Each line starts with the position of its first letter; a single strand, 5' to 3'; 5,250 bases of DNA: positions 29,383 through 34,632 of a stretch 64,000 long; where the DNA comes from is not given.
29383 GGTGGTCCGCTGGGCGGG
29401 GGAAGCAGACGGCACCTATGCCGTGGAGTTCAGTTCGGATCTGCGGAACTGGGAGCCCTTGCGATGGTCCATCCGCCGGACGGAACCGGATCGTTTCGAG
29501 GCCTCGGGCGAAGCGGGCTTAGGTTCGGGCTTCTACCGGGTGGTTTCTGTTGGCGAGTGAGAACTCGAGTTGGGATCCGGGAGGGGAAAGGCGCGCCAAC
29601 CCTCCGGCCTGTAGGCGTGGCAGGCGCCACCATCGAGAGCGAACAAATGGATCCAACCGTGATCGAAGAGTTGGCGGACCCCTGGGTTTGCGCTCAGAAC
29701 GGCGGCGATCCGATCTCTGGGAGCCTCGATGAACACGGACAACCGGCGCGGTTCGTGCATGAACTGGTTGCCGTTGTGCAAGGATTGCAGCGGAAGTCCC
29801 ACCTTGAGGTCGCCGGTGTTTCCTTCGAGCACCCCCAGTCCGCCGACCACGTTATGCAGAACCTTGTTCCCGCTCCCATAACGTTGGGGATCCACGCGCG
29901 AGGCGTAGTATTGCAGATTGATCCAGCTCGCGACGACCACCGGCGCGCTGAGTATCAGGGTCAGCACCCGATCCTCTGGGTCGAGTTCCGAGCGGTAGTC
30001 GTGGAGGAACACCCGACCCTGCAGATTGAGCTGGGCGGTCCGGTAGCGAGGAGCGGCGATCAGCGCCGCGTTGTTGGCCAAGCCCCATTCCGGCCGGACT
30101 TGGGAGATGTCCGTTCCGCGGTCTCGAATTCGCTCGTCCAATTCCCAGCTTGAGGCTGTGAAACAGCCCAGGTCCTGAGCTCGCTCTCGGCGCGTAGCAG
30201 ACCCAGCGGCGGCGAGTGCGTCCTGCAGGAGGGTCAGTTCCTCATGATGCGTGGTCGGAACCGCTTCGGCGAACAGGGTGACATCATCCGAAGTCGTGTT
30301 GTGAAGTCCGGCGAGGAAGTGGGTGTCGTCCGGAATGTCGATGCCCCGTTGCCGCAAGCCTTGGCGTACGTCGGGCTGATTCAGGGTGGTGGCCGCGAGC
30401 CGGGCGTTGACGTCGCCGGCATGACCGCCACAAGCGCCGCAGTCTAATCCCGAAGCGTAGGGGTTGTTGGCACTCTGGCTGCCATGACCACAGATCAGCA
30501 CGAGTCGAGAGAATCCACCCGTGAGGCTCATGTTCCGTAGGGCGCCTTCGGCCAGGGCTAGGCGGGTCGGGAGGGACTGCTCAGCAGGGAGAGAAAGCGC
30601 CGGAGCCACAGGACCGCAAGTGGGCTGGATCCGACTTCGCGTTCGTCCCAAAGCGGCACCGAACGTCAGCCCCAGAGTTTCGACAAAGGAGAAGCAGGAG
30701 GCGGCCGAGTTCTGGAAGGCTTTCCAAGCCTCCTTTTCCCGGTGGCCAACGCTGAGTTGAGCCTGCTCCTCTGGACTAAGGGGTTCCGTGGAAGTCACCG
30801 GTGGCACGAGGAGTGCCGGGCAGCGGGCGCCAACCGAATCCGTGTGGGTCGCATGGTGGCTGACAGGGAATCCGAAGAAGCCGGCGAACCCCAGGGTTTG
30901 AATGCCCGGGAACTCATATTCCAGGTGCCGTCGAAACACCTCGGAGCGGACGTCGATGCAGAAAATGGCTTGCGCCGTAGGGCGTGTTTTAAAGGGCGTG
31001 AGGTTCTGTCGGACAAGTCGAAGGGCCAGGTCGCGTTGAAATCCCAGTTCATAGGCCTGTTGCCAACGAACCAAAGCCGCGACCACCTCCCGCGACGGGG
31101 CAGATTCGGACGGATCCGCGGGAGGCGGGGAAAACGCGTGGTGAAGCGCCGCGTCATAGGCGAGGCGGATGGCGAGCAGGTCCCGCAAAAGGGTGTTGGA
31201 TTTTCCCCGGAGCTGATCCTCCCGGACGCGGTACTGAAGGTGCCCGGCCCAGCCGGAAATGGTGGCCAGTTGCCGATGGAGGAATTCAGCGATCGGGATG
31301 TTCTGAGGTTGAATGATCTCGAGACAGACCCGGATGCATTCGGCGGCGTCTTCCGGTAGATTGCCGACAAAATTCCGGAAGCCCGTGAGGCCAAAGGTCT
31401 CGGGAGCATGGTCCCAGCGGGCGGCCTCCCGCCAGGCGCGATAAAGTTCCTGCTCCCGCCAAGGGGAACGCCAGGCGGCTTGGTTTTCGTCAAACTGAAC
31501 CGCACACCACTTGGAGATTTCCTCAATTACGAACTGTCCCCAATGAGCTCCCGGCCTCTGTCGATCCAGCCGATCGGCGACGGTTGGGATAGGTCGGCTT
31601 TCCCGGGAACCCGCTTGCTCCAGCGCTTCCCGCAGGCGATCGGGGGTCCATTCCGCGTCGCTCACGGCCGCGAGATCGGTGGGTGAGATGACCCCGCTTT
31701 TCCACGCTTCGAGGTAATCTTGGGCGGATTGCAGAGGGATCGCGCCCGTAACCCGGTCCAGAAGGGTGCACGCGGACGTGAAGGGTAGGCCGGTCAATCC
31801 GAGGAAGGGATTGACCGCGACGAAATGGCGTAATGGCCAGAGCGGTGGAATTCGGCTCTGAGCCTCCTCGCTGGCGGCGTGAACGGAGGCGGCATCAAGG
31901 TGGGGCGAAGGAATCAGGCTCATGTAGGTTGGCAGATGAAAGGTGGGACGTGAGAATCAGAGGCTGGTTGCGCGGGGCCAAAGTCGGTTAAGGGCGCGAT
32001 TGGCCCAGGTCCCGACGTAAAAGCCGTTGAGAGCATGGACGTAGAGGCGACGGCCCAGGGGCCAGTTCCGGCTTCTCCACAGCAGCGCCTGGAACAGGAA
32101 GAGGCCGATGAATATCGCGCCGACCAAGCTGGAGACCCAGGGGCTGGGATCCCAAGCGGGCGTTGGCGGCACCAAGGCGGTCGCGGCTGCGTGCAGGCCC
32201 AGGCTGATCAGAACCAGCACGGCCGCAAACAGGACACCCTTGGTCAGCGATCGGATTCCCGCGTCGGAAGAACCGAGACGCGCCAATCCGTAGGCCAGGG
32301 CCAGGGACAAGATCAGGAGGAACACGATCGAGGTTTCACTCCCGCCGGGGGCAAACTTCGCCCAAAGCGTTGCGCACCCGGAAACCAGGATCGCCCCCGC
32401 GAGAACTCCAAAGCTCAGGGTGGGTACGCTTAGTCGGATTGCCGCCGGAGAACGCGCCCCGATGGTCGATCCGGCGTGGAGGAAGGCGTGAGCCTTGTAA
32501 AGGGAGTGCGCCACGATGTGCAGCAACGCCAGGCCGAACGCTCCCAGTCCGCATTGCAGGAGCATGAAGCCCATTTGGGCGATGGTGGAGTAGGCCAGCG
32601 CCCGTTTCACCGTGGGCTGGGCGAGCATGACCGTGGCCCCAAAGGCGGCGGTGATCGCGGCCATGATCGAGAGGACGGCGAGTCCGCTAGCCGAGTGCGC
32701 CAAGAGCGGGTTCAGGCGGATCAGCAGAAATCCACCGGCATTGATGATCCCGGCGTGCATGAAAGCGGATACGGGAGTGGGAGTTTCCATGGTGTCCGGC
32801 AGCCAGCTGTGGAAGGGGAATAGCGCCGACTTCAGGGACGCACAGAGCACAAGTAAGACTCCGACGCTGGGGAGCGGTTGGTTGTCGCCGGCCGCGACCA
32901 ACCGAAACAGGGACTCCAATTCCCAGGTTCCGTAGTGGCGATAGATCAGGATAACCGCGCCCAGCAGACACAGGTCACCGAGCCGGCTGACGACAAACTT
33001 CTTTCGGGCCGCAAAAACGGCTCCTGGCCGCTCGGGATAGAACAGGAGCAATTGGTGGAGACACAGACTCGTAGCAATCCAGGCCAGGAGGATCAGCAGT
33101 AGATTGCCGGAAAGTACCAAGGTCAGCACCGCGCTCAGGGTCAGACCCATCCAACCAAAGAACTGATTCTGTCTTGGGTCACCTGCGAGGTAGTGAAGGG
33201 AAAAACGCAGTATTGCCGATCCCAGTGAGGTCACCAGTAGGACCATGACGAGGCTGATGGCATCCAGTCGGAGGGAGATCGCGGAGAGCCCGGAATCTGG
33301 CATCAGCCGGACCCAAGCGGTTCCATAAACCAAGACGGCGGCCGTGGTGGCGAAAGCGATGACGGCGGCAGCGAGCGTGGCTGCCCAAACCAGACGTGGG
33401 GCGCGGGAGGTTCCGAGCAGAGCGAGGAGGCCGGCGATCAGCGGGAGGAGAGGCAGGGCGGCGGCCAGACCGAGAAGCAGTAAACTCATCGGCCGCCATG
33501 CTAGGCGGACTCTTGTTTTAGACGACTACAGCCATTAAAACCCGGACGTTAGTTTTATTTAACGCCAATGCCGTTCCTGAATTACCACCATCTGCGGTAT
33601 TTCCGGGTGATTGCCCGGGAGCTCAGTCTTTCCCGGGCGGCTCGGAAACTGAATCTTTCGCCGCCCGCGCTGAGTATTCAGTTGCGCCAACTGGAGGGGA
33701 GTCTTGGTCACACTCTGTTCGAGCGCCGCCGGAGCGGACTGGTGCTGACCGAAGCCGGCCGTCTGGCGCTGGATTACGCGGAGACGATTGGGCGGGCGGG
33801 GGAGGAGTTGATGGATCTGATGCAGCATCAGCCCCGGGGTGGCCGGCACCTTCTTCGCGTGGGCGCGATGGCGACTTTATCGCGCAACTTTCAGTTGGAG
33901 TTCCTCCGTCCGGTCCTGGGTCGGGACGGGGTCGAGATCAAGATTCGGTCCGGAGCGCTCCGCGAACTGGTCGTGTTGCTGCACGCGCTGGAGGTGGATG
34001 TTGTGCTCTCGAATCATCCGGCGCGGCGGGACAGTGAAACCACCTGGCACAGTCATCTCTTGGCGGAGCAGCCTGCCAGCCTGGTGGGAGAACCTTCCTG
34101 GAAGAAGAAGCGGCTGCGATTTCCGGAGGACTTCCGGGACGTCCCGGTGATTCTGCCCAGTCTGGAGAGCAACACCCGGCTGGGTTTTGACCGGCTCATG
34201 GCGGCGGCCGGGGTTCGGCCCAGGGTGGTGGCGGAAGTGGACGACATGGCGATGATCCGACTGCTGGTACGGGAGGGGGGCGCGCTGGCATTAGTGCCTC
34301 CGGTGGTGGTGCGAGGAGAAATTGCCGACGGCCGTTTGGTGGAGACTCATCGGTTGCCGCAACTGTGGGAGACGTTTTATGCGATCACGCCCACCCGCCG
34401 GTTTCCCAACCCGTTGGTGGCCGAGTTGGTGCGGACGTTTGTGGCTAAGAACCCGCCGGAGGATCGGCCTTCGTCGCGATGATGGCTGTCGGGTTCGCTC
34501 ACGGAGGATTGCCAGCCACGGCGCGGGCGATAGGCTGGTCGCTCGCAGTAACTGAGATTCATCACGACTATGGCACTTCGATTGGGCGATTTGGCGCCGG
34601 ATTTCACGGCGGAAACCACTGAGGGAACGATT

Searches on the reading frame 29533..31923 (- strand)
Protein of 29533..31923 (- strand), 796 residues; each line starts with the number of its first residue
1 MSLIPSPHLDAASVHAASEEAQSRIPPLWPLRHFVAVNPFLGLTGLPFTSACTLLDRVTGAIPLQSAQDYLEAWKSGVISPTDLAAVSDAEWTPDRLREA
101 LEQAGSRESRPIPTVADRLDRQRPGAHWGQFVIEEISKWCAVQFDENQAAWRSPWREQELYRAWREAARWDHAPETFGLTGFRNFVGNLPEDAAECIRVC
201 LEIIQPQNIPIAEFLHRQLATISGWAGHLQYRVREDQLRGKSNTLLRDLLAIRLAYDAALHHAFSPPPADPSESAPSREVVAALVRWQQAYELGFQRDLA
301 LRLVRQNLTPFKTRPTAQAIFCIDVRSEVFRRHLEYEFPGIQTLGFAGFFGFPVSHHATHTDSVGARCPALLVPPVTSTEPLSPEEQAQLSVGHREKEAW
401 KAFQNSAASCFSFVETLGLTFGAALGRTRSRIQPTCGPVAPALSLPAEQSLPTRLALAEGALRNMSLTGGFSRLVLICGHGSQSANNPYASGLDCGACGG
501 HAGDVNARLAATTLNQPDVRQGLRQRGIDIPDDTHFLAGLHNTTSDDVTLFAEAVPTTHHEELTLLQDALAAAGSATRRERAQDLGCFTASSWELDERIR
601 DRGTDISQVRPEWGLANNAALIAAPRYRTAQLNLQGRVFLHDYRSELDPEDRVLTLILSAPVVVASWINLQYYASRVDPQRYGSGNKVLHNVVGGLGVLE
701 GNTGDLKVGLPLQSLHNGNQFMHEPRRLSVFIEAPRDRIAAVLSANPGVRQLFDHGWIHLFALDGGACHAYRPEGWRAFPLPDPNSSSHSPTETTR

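Call 17: search_protein_families(library=pfam, proteins=[window:29533-31920:-], max_evalue=0.001)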
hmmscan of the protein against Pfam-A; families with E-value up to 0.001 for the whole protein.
window:29533-31920:- (795 aa): 1 family
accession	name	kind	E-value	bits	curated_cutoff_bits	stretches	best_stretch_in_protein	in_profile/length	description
PF10070.14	DabA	-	3.5e-248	826.3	25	1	18-757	2-747/747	Probable inorganic carbon transporter subunit DabA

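Call 30: find_encoding_contigs(protein=window:29533-31923:-, flank=1000, max_places=5)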
Protein window:29533-31923:- (796 aa): 2 contigs read that carry it; 2 places shown.
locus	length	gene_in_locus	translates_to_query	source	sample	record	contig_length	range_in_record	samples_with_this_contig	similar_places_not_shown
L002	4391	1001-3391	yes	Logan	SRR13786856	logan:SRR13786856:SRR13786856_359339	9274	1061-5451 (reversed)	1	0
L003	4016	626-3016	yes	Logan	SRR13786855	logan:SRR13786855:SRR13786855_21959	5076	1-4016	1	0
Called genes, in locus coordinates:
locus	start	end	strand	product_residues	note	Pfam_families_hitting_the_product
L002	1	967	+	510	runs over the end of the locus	PF00662:Proton_antipo_N, PF00361:Proton_antipo_M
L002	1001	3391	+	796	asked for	PF10070:DabA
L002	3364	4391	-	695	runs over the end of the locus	?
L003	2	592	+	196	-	?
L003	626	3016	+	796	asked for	PF10070:DabA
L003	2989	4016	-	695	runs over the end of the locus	?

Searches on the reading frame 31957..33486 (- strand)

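Call 17: search_protein_families(library=pfam, proteins=[window:31957-33486:-], max_evalue=0.001)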
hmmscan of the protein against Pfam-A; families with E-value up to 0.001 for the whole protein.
window:31957-33486:- (509 aa): 2 families
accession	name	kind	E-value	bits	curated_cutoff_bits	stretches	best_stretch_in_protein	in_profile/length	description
PF00361.26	Proton_antipo_M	-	1.9e-48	165.6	21.5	1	126-346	1-227/294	NADH:quinone oxidoreductase/Mrp antiporter, TM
PF00662.26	Proton_antipo_N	-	1.1e-10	41.6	24.5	1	70-110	11-51/51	NADH-Ubiquinone oxidoreductase (complex I), chain 5 N-terminus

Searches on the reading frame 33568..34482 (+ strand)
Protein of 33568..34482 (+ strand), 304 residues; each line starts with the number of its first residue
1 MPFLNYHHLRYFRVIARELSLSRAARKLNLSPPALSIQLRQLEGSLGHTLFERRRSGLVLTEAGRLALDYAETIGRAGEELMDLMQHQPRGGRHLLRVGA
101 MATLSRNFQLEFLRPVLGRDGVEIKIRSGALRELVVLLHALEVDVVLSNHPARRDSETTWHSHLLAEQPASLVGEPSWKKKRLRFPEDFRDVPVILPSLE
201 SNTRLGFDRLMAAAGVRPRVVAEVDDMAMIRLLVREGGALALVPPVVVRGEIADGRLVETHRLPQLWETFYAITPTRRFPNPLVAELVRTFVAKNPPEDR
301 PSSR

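Call 17: search_protein_families(library=pfam, proteins=[window:33568-34479:+], max_evalue=0.001)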
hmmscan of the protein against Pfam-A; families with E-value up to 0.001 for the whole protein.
window:33568-34479:+ (304 aa): 2 families
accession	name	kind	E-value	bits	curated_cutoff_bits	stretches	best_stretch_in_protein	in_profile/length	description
PF03466.25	LysR_substrate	-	2.3e-25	89.6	28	1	91-291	3-204/209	LysR substrate binding domain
PF00126.33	HTH_1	-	2e-21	76.1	26.6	1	7-65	2-60/60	Bacterial regulatory helix-turn-helix protein, lysR family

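Call 57: find_encoding_contigs(protein=window:33568-34482:+, flank=500, max_places=8)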
Protein window:33568-34482:+ (304 aa): 9 contigs read that carry it; 5 places shown.
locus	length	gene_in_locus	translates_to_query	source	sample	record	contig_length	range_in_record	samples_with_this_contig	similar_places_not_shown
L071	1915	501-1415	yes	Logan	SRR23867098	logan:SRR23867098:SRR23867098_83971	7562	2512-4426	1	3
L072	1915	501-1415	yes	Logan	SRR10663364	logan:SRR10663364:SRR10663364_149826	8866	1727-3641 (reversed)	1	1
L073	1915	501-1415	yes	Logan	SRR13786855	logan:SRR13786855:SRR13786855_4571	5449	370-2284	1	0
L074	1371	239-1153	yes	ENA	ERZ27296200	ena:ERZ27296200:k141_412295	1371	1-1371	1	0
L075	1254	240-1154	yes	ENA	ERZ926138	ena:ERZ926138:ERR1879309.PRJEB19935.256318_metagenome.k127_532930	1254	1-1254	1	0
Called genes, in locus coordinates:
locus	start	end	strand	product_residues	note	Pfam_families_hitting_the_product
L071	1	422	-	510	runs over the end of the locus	PF00662:Proton_antipo_N, PF00361:Proton_antipo_M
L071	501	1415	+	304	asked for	PF00126:HTH_1, PF03466:LysR_substrate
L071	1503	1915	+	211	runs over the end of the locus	PF00578:AhpC-TSA, PF08534:Redoxin, PF10417:1-cysPrx_C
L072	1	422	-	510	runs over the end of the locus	PF00662:Proton_antipo_N, PF00361:Proton_antipo_M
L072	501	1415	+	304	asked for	PF00126:HTH_1, PF03466:LysR_substrate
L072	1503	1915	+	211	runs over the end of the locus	PF00578:AhpC-TSA, PF08534:Redoxin, PF10417:1-cysPrx_C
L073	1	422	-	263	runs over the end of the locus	?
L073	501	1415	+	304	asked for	PF00126:HTH_1, PF03466:LysR_substrate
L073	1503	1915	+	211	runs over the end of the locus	PF00578:AhpC-TSA, PF08534:Redoxin, PF10417:1-cysPrx_C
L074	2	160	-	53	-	?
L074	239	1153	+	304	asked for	PF00126:HTH_1, PF03466:LysR_substrate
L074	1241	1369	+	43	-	?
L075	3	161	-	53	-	?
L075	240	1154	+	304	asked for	PF00126:HTH_1, PF03466:LysR_substrate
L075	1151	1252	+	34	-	?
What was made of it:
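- The organism and its habitat are unknown; only metagenome hits were found (calls 30, 57).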
